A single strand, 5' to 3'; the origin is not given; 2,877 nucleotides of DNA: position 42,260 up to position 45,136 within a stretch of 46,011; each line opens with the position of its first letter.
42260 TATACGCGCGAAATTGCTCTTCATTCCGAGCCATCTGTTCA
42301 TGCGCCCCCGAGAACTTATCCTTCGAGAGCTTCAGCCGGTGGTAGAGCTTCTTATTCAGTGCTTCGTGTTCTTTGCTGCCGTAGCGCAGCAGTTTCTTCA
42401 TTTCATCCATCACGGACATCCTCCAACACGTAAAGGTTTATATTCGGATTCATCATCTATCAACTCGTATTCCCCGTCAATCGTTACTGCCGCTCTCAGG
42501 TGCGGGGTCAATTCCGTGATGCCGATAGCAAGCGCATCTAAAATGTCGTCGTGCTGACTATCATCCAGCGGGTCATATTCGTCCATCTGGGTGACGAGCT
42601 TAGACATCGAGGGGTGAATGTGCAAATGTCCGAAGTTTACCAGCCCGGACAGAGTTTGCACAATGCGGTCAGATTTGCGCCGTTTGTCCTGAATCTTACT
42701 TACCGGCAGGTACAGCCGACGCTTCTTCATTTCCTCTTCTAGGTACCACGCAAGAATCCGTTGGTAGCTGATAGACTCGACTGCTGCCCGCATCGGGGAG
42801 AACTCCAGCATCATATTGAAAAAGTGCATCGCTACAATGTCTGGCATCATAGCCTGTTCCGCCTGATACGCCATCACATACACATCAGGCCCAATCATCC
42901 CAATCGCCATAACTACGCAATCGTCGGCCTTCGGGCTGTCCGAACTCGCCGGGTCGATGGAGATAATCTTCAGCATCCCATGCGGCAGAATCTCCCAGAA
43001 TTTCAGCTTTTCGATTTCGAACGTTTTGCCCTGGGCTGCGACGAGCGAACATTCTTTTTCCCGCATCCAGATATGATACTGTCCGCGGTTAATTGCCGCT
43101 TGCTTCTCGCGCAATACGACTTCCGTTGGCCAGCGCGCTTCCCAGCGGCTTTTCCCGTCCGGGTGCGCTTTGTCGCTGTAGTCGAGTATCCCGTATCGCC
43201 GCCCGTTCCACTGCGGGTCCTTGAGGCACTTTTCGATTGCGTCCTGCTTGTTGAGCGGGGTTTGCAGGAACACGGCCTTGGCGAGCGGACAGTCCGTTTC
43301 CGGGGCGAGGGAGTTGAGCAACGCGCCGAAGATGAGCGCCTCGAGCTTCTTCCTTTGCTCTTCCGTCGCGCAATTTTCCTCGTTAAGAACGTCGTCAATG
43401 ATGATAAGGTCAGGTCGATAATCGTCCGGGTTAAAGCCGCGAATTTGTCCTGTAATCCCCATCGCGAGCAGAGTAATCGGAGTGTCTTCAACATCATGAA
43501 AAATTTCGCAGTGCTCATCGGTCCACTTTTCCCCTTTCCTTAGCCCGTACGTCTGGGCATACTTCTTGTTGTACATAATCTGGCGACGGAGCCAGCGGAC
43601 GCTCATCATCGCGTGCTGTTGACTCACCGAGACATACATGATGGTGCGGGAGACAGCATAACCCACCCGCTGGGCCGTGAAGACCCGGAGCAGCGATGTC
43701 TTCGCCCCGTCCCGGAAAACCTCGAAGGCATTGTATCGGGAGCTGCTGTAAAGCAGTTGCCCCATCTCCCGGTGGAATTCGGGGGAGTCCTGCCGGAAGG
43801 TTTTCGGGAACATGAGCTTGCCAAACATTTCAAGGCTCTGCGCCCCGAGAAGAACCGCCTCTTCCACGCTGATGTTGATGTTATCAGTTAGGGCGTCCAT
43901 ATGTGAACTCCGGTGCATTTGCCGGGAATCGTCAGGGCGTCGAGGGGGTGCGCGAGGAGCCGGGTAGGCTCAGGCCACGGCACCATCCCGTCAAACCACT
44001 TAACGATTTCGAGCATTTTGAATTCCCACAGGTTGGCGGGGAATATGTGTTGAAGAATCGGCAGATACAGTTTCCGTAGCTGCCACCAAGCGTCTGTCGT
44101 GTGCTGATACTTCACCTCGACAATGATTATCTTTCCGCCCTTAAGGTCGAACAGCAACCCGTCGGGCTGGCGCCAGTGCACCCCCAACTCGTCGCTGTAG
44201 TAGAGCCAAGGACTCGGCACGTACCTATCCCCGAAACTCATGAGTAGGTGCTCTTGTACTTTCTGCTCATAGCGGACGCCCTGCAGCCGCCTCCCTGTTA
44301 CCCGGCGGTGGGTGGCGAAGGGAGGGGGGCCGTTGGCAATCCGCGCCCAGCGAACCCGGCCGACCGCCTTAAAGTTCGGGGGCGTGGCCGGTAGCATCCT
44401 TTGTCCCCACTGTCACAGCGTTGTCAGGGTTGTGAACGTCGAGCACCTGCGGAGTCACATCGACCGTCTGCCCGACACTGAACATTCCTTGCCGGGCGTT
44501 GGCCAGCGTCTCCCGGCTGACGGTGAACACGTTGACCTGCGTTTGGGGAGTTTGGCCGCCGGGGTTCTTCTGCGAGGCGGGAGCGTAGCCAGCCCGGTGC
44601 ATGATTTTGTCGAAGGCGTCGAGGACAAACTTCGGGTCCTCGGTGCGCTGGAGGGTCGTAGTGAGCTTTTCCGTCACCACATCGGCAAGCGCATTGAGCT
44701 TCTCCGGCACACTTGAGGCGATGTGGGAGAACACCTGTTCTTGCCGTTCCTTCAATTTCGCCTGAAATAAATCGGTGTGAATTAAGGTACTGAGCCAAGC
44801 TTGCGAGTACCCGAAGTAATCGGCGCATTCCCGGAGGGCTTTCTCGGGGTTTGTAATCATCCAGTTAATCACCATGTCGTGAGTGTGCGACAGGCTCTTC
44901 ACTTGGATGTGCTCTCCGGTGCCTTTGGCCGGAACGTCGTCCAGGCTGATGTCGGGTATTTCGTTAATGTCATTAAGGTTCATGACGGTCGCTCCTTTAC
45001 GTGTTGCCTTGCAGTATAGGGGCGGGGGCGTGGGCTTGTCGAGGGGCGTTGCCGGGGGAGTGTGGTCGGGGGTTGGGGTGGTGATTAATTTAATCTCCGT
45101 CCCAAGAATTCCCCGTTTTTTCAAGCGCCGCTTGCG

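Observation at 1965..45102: Seven dispersed copies of a conserved 29-bp imperfect palindrome; candidate genome-wide regulatory element of unknown function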

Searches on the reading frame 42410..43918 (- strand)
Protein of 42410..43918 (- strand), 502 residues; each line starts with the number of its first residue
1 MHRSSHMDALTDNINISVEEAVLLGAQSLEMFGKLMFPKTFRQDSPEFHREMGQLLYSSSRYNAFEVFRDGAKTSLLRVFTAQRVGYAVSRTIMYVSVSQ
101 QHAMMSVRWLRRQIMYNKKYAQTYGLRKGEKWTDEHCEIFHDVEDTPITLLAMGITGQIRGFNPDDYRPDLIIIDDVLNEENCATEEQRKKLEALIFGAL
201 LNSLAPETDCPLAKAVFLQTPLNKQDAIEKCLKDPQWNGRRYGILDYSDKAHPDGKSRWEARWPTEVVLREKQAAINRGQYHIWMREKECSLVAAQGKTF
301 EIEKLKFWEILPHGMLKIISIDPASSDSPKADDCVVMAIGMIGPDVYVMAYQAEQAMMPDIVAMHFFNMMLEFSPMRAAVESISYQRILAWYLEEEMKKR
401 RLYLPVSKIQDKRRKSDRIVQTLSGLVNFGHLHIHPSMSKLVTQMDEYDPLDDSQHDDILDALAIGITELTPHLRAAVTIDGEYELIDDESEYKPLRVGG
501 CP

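Call 7: search_protein_families(library=phrogs, proteins=[window:42410-43918:-])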
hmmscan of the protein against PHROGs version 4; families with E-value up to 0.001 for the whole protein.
window:42410-43918:- (502 aa): 4 families
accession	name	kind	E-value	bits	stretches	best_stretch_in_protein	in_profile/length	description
phrog_38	-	head and packaging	6.8e-64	217.8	1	26-478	270-711/760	terminase large subunit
phrog_4758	-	head and packaging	6.4e-11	43.1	1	53-197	50-187/243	terminase large subunit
phrog_5573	-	head and packaging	8.6e-09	36.2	1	254-469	23-233/250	terminase large subunit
phrog_28155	-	head and packaging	3.9e-06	27.9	1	167-242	154-242/260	terminase large subunit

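Call 20: find_related_loci(query=window:42410-43918:-, collection=viral_contigs, flank=10000)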
Query window:42410-43918:- (502 aa) in viral_contigs; peptide patterns used: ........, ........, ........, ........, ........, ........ (x = any residue, [..] = any of these).
3 stretches matched a pattern; 1 encode a relative of the query (tblastn E <= 1e-3); 1 distinct loci.
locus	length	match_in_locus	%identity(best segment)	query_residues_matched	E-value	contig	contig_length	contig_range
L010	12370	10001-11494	92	5-502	0e+0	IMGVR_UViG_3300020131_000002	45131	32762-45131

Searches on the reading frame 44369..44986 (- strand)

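Call 40: search_protein_families(library=phrogs, max_evalue=0.01, proteins=[window:44369-44986:-])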
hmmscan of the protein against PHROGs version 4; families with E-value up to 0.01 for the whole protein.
window:44369-44986:- (205 aa): 1 family
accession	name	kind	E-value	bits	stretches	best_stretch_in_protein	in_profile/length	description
phrog_2538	-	head and packaging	0.009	17.1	0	32-123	3-89/129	terminase small subunit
